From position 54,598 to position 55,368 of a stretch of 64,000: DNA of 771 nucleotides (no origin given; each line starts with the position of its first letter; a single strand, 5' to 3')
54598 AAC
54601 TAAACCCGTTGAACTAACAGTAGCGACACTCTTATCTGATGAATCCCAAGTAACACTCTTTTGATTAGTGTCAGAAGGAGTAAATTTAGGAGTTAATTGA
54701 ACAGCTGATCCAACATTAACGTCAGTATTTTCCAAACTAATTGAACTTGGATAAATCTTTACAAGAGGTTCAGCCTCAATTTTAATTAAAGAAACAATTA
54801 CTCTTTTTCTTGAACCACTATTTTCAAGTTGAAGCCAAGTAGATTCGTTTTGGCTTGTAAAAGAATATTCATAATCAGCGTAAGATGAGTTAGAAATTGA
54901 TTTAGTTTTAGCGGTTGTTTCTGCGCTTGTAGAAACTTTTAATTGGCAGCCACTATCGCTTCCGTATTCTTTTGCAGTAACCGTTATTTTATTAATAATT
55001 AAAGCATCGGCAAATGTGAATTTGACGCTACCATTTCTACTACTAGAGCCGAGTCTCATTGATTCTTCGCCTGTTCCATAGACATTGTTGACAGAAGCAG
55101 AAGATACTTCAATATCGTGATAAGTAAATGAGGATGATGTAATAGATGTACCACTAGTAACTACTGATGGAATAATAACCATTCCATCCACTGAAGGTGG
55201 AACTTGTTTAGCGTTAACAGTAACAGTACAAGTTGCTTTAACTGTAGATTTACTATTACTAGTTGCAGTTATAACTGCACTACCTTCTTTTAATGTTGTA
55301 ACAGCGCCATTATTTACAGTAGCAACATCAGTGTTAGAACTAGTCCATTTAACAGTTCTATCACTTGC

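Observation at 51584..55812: Tandem clostripain-like lipoprotein paralogs, one decorated with multiple Big_2 adhesin-like repeats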

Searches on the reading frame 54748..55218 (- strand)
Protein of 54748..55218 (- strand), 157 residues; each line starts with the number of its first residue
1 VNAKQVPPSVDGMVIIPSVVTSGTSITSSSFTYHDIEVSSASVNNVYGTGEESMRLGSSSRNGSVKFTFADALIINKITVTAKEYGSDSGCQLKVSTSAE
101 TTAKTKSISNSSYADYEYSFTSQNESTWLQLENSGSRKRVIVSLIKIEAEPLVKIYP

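Call 23: find_homologous_proteins(query=window:54748-55218:-, max_evalue=0.001)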
Query seq(157 aa): 40 candidates shared short words with the query, none scored E <= 0.001.

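Call 27: find_homologous_proteins(query=A2, max_evalue=0.001)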
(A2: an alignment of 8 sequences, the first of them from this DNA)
Query A2 (8 sequences): 1828 candidates shared short words with the query, none scored E <= 0.001.

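Call 40: search_protein_representatives(protein=window:54748-55218:-)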
Query: 157 residues. Proteins with E-value up to 0.001 (for the whole library): 32; up to 1e-10: 4; up to 1e-30: 0. The best 32 are listed.
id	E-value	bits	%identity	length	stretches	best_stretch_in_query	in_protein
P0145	3.4e-14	69.4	40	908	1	14-157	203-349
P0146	6.2e-12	62.1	41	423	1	21-145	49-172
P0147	1.0e-11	61.4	28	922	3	20-142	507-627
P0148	7.0e-11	58.7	33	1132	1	31-157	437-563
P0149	1.4e-10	57.7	41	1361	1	23-147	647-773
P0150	2.4e-10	57.0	36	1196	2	38-148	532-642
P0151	1.3e-09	54.6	39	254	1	13-145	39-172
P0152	3.3e-09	53.3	31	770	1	12-157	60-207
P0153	4.3e-09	52.9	32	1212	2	30-138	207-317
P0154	2.3e-07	47.3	38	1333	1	19-148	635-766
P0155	8.5e-07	45.5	33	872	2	24-139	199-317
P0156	1.3e-06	44.9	35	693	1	24-157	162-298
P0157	2.6e-06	43.9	35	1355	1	24-145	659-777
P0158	3.4e-06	43.5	35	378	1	37-149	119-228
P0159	9.5e-06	42.1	37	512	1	20-145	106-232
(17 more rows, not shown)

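Call 43: search_protein_families(library=pfam, alignment_id=A4, max_evalue=0.001)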
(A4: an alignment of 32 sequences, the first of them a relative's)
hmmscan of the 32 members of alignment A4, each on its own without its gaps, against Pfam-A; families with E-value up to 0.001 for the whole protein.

A. member 1, P0145 (908 aa): 5 families
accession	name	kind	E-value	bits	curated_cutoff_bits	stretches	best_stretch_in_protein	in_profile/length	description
PF02368.24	Big_2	-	2.3e-62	207.3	22.8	4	28-103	2-78/79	Bacterial Ig-like domain (group 2)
PF03415.19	Peptidase_C11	-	1.7e-33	117.1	25.8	1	525-855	2-312/359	Clostripain family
PF21461.3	HL_N-beta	-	2.5e-16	59.6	27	2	154-187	19-51/57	Hyaluronate lyase, N-terminal beta-sheet domain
PF22359.2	Big-like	-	7.2e-06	26.6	27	0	61-93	2-34/48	Bacterial Ig-like domain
PF23486.1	Ig_TMEM132_5th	-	0.00082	19.9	28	0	66-110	90-134/137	TMEM132 fifth domain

B. families by the number of members that match (of 32 scanned): 17 families
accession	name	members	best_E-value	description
PF02368.24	Big_2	13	2.3e-62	Bacterial Ig-like domain (group 2)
PF03415.19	Peptidase_C11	8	1.7e-33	Clostripain family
PF22359.2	Big-like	8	5.9e-09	Bacterial Ig-like domain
PF21461.3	HL_N-beta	7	2.5e-16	Hyaluronate lyase, N-terminal beta-sheet domain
PF13290.12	CHB_HEX_C_1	6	2.3e-68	Chitobiase/beta-hexosaminidase C-terminal domain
PF13287.12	Fn3_assoc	6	1.3e-64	Fn3 associated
PF04231.19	Endonuclease_1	3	7.5e-75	Endonuclease I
PF05547.17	Peptidase_M6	3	1e-06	Immune inhibitor A peptidase M6, catalytic domain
PF03174.19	CHB_HEX_C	3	4.2e-05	Chitobiase/beta-hexosaminidase C-terminal domain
PF20578.4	aBig_2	2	6.6e-15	Atrophied bacterial Ig domain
PF21764.3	Invasin_D4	2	7.9e-05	Invasin, domain 4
PF09479.16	Flg_new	1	1e-27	Listeria-Bacteroides repeat domain (List_Bact_rpt)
PF18998.6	Flg_new_2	1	4.8e-06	Divergent InlB B-repeat domain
PF23265.1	Ig-like_KY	1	0.00078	KY-like, immunoglobulin-like domain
PF01336.31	tRNA_anti-codon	1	0.00081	OB-fold nucleic acid binding domain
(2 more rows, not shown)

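Call 47: predict_structure(alignment_id=A3)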
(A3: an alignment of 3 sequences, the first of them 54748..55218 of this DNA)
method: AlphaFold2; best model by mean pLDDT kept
length: 157 residues; sequences in the alignment: 3
mean_pLDDT: 80.6   pTM: 0.78
mean pLDDT of the five models: 80.6, 76.9, 76.5, 70.2, 68.2
residues with pLDDT >= 90: 49; 70-90: 84; 50-70: 12; < 50: 12
segments of 3 or more residues with pLDDT < 50: 1-9, 155-157
pLDDT, mean of each block of 10 residues (from residue 1): 41 67 80 80 89 85 91 88 82 91 88 87 85 85 88 52
secondary structure, 60 per line:
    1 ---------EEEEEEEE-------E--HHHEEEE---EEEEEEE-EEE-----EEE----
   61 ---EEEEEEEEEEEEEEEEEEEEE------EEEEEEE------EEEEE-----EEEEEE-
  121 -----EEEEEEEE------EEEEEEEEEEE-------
elements in order: E10-17 E31-34 E38-44 E46-48 E54-56 E64-84 E91-97 E104-108 E114-119 E126-133 E140-150

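Call 52: fold_search(model_id=the predicted structure, library=pdb)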
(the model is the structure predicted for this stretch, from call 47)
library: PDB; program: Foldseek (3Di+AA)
matches with E <= 10: 1791; with E <= 0.001: 69
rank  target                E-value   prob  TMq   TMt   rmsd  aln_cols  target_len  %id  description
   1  1w8u_A                8.2e-05  1.00  0.50  0.54   5.2       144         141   12  CBM29-2 mutant D83A complexed with mannohexaose: Probing the Mechanism of Ligand Recognition by Family 29 Carbohydrate (released 2005-03-22)
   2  1w8w_B                8.2e-05  1.00  0.47  0.52   5.5       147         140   12  CBM29-2 mutant Y46A: Probing the Mechanism of Ligand Recognition by Family 29 Carbohydrate Binding Modules (released 2005-03-22)
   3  1w8w_A                8.7e-05  1.00  0.50  0.53   5.1       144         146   12  CBM29-2 mutant Y46A: Probing the Mechanism of Ligand Recognition by Family 29 Carbohydrate Binding Modules (released 2005-03-22)
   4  1gwk_B                1.0e-04  1.00  0.50  0.53   5.2       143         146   12  Carbohydrate binding module family29 (released 2003-03-20)
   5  1w9f_A                1.1e-04  1.00  0.51  0.54   5.0       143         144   12  CBM29-2 mutant R112A: Probing the Mechanism of Ligand Recognition by Family 29 Carbohydrate Binding Modules (released 2005-03-22)
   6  1w90_A                1.1e-04  1.00  0.50  0.52   5.2       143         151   12  CBM29-2 mutant D114A: Probing the Mechanism of Ligand Recognition by Family 29 Carbohydrate Binding Modules (released 2005-03-18)
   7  6sgf_C                1.2e-04  1.00  0.46  0.53   4.8       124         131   14  Molecular insight into a new low affinity xylan binding module CBM86, from the xylanolytic gut symbiont Roseburia inte (released 2019-11-20)
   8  1w8z_A                1.2e-04  1.00  0.49  0.52   5.2       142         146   13  CBM29-2 mutant K85A: Probing the Mechanism of Ligand Recognition by Family 29 Carbohydrate Binding Modules (released 2005-03-22)
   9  6sgf_A                1.5e-04  1.00  0.47  0.54   4.8       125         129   14  Molecular insight into a new low affinity xylan binding module CBM86, from the xylanolytic gut symbiont Roseburia inte (released 2019-11-20)
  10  6sgf_B                1.5e-04  1.00  0.45  0.51   5.0       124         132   14  Molecular insight into a new low affinity xylan binding module CBM86, from the xylanolytic gut symbiont Roseburia inte (released 2019-11-20)
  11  8w7n                  1.6e-04  1.00  0.49  0.09   4.2       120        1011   12  Crystal structure of the in-cell Cry1Aa purified from Bacillus thuringiensis (released 2024-03-06)
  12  1w8z_B                1.8e-04  1.00  0.50  0.55   5.1       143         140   12  CBM29-2 mutant K85A: Probing the Mechanism of Ligand Recognition by Family 29 Carbohydrate Binding Modules (released 2005-03-22)
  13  4ag4_A                1.8e-04  1.00  0.48  0.26   8.3       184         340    9  Crystal structure of a DDR1-Fab complex (released 2012-04-18)
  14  1gwl_A                2.2e-04  1.00  0.51  0.55   5.3       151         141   12  Carbohydrate binding module family29 complexed with mannohexaose (released 2003-03-20)
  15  1w8t_A                2.3e-04  1.00  0.51  0.55   5.3       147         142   12  CBM29-2 mutant K74A complexed with cellulohexaose: Probing the Mechanism of Ligand Recognition by Family 29 Carbohydra (released 2005-03-22)
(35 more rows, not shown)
